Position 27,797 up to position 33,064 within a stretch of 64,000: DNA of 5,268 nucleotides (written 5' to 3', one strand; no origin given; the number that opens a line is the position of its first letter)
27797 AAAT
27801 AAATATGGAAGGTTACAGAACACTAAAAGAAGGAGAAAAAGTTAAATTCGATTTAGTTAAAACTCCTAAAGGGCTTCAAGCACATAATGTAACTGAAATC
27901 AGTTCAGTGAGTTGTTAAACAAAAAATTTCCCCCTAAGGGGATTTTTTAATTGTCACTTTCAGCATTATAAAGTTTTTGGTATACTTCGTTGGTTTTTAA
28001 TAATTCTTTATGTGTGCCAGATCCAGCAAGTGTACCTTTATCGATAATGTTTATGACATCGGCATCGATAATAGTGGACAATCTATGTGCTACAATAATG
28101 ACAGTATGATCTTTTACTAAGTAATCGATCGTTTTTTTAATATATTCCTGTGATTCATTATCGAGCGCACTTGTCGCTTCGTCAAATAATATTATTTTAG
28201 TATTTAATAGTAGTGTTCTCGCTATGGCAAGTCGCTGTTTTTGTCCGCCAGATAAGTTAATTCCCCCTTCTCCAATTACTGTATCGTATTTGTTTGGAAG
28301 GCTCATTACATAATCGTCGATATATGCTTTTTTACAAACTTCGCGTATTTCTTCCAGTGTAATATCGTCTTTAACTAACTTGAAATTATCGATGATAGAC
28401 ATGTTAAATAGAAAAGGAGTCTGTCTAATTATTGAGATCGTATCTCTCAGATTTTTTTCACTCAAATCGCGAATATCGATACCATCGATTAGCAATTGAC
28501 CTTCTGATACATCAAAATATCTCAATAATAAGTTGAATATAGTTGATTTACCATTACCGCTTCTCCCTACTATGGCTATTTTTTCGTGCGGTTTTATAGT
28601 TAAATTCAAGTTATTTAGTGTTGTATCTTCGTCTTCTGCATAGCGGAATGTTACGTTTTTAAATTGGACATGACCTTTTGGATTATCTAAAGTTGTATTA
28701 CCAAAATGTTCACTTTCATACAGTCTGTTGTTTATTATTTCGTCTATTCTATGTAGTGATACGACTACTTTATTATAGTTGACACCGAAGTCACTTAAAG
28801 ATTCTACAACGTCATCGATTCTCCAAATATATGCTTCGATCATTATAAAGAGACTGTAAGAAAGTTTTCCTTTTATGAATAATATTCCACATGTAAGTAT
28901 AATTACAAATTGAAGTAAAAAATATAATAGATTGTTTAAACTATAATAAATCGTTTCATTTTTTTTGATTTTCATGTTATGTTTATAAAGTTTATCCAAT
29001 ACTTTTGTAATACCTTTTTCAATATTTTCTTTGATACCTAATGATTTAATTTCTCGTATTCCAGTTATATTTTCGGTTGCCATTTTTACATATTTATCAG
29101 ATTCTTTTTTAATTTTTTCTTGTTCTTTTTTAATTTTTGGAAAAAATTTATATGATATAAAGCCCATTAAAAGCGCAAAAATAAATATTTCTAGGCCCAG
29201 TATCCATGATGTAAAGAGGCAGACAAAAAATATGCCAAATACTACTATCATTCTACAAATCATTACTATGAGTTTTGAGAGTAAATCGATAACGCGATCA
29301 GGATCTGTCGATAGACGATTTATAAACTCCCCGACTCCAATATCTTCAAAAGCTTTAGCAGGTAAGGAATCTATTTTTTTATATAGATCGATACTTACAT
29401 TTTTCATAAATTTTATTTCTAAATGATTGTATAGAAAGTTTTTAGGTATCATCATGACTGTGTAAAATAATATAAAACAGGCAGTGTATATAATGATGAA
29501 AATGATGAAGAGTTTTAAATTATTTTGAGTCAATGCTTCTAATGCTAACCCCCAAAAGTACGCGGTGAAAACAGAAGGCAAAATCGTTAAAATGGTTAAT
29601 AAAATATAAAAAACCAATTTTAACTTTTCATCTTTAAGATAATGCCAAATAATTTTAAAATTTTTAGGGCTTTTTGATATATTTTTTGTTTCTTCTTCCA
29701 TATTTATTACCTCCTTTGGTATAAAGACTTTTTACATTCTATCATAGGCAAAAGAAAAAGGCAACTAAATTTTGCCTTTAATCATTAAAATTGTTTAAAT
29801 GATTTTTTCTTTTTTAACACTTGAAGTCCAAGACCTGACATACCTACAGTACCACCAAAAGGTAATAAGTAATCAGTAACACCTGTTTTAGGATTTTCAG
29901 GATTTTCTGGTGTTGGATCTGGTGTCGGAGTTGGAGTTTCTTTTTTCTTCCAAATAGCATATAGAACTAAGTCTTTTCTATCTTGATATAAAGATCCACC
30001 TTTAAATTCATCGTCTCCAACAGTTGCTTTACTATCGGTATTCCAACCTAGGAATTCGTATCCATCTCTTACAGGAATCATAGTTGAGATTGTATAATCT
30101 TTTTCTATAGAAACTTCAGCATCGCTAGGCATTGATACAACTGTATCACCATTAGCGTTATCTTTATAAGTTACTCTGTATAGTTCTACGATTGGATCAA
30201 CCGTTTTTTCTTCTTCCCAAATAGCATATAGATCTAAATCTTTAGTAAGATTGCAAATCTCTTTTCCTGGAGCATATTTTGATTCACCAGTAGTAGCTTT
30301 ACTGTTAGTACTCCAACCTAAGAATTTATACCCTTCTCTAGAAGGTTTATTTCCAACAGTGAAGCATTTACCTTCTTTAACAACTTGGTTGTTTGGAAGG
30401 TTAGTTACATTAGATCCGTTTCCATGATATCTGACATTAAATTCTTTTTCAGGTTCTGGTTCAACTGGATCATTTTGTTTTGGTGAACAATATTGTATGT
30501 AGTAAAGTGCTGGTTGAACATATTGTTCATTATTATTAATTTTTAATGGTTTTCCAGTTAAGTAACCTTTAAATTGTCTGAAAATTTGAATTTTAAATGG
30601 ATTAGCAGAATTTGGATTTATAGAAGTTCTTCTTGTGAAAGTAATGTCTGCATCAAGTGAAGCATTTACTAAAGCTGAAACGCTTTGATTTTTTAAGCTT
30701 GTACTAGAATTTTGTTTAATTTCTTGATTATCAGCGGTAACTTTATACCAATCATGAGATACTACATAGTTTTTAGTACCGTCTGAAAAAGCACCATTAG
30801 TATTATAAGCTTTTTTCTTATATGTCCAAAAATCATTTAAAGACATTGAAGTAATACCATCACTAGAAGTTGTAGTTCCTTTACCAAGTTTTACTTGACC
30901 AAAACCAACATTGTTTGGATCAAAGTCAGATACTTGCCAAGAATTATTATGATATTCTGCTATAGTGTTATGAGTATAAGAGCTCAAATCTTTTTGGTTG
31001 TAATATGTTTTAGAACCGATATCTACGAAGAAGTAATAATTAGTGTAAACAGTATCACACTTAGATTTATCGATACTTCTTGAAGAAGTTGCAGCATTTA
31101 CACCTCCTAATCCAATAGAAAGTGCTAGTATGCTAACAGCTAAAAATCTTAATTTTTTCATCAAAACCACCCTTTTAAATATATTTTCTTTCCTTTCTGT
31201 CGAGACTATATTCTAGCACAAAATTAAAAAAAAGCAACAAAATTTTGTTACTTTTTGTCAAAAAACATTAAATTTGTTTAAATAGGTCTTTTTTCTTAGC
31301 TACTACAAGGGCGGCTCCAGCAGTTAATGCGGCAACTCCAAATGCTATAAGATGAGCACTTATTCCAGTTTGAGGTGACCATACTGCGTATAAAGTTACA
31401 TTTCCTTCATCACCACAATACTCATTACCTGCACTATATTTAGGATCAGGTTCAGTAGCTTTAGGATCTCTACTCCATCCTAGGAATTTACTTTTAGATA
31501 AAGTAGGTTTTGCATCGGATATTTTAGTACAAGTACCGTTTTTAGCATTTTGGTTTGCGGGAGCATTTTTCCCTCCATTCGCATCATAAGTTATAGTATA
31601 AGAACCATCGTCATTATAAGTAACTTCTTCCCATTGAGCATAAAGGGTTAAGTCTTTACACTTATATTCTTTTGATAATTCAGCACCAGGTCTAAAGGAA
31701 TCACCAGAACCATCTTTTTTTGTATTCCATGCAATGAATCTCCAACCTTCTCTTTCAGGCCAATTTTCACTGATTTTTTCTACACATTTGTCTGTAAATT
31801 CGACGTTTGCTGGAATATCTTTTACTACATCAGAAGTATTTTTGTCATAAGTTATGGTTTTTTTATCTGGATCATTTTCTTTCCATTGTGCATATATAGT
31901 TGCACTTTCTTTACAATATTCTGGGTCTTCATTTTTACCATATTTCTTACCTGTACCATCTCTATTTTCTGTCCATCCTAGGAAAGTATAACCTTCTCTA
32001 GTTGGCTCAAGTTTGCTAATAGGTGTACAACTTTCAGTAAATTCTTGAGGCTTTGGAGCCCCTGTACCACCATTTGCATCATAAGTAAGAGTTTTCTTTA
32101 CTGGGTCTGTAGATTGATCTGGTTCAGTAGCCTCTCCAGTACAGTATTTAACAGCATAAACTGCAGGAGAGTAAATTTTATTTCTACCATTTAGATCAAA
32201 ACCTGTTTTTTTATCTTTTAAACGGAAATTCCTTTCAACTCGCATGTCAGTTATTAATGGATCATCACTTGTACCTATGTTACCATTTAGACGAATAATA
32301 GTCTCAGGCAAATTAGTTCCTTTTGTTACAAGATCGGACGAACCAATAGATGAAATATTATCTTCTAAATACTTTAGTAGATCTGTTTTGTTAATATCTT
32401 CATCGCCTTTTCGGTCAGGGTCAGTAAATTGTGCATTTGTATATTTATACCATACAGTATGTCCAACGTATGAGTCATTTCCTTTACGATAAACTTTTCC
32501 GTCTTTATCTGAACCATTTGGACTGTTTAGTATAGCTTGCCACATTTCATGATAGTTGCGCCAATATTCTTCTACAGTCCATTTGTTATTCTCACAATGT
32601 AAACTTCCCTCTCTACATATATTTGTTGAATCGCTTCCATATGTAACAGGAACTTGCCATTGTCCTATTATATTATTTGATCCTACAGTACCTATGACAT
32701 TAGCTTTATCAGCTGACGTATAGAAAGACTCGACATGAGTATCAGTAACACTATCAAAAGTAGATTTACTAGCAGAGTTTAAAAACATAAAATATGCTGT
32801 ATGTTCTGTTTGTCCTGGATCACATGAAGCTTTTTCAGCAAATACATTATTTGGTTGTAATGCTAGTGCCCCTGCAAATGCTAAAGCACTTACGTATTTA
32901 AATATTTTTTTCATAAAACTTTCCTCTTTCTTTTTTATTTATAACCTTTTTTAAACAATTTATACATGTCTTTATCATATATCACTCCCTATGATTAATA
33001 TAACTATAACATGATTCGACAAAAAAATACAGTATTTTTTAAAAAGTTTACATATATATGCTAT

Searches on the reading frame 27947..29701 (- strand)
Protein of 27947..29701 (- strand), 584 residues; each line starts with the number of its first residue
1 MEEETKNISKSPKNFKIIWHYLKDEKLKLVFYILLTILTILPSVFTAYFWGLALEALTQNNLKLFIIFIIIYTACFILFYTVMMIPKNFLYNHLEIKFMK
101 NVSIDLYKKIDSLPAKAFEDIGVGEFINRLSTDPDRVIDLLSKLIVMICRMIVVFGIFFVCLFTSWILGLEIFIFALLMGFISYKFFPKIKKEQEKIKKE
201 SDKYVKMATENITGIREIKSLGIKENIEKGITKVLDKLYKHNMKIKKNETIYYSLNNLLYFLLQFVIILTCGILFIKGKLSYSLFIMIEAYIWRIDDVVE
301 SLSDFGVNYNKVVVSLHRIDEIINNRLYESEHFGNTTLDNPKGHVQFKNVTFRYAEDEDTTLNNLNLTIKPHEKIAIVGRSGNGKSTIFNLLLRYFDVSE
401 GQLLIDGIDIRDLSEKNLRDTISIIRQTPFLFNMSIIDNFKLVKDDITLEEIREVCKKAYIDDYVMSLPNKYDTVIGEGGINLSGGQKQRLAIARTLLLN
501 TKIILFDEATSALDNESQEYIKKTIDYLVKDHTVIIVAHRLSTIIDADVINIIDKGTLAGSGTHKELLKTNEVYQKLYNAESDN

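Call 62: search_protein_families(library=pfam, proteins=[window:27947-29701:-], max_evalue=0.00001)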
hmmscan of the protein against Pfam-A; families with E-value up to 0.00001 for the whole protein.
window:27947-29701:- (584 aa): 3 families
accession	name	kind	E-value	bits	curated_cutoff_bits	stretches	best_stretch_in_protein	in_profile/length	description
PF00664.28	ABC_membrane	-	6.1e-33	115.1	28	1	29-291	1-266/274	ABC transporter transmembrane region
PF00005.33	ABC_tran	-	4.9e-30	105.4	25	1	362-511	1-137/137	ABC transporter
PF02463.25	SMC_N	-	1.1e-06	28.7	40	0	375-550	27-208/220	RecF/RecN/SMC N terminal domain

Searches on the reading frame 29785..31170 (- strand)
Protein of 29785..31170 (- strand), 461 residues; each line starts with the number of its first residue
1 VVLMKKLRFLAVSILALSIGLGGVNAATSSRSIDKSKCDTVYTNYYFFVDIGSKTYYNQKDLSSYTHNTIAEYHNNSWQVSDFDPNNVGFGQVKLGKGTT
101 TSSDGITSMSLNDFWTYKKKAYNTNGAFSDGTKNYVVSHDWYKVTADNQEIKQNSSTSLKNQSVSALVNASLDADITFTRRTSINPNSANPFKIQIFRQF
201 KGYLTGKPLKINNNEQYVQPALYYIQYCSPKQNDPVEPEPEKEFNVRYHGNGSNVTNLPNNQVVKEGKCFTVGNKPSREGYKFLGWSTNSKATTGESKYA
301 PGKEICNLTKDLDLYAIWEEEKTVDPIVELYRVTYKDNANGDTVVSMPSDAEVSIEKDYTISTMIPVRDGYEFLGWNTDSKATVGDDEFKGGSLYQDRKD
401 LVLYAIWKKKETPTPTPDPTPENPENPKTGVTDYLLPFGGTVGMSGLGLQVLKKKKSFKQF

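Call 62: search_protein_families(library=pfam, proteins=[window:29785-31170:-], max_evalue=0.00001)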
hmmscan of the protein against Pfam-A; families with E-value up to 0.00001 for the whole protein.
window:29785-31170:- (461 aa): 1 family
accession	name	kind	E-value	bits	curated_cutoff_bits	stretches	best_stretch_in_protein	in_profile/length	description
PF09479.16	Flg_new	-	4.2e-20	72.1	27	2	244-316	1-64/65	Listeria-Bacteroides repeat domain (List_Bact_rpt)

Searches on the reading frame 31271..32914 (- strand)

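Call 48: search_protein_families(library=pfam, proteins=[window:31271-32914:-], max_evalue=0.001)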
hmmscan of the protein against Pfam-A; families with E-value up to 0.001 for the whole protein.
window:31271-32914:- (548 aa): 1 family
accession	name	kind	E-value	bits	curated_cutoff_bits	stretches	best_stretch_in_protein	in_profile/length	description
PF09479.16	Flg_new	-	9.2e-28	96.6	27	3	275-343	2-65/65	Listeria-Bacteroides repeat domain (List_Bact_rpt)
